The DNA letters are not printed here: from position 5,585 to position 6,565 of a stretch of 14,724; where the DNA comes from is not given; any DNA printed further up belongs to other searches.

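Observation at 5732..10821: Two tandem paralogous stand-alone A-T-X proteins with a shared GNAT-like C-terminal domain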

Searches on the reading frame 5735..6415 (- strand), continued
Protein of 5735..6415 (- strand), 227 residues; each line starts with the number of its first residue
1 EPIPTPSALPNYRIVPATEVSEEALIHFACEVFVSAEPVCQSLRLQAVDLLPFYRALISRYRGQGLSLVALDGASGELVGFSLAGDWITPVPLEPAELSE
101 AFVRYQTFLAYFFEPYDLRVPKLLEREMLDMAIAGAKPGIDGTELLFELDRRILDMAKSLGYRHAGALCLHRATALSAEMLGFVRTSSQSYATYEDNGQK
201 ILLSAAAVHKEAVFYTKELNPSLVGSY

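Call 75: list_cluster_members(proteins=[P0139, P0144, P0146, P0148, P0151, P0124, P0138, P0143, P0199, P0173])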
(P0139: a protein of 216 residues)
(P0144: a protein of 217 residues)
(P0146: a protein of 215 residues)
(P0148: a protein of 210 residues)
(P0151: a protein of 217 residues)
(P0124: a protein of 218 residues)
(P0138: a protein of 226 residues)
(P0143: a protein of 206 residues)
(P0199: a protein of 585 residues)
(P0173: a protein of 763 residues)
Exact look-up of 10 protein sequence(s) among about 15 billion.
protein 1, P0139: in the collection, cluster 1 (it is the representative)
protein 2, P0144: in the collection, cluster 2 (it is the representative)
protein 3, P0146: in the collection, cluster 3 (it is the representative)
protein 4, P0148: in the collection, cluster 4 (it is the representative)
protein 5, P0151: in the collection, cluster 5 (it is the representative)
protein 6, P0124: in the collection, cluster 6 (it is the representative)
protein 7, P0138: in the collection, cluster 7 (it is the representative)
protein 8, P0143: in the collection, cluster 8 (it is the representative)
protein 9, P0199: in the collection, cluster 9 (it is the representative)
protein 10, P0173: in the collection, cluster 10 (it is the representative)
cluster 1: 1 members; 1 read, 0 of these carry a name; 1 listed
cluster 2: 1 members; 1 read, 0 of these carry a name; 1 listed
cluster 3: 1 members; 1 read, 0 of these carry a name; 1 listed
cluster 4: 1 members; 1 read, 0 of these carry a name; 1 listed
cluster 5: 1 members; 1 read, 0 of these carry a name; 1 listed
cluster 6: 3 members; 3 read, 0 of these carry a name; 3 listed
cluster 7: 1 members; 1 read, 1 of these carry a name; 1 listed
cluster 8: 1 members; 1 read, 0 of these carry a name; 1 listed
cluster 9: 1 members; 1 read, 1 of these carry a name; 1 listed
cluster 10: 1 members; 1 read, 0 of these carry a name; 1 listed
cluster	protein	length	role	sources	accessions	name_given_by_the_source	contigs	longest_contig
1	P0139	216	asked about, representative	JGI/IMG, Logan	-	-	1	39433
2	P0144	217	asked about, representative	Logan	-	-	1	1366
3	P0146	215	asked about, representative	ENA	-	-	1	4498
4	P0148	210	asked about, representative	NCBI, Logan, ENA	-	-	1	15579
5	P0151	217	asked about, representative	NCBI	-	-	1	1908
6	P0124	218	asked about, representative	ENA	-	-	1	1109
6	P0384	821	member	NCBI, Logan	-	-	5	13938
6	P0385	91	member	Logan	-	-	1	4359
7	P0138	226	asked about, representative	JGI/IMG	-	hypothetical protein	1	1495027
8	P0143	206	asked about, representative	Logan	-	-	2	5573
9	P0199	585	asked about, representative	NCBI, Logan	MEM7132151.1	MAG: histidine decarboxylase [Chloroflexota bacterium]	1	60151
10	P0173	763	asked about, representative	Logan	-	-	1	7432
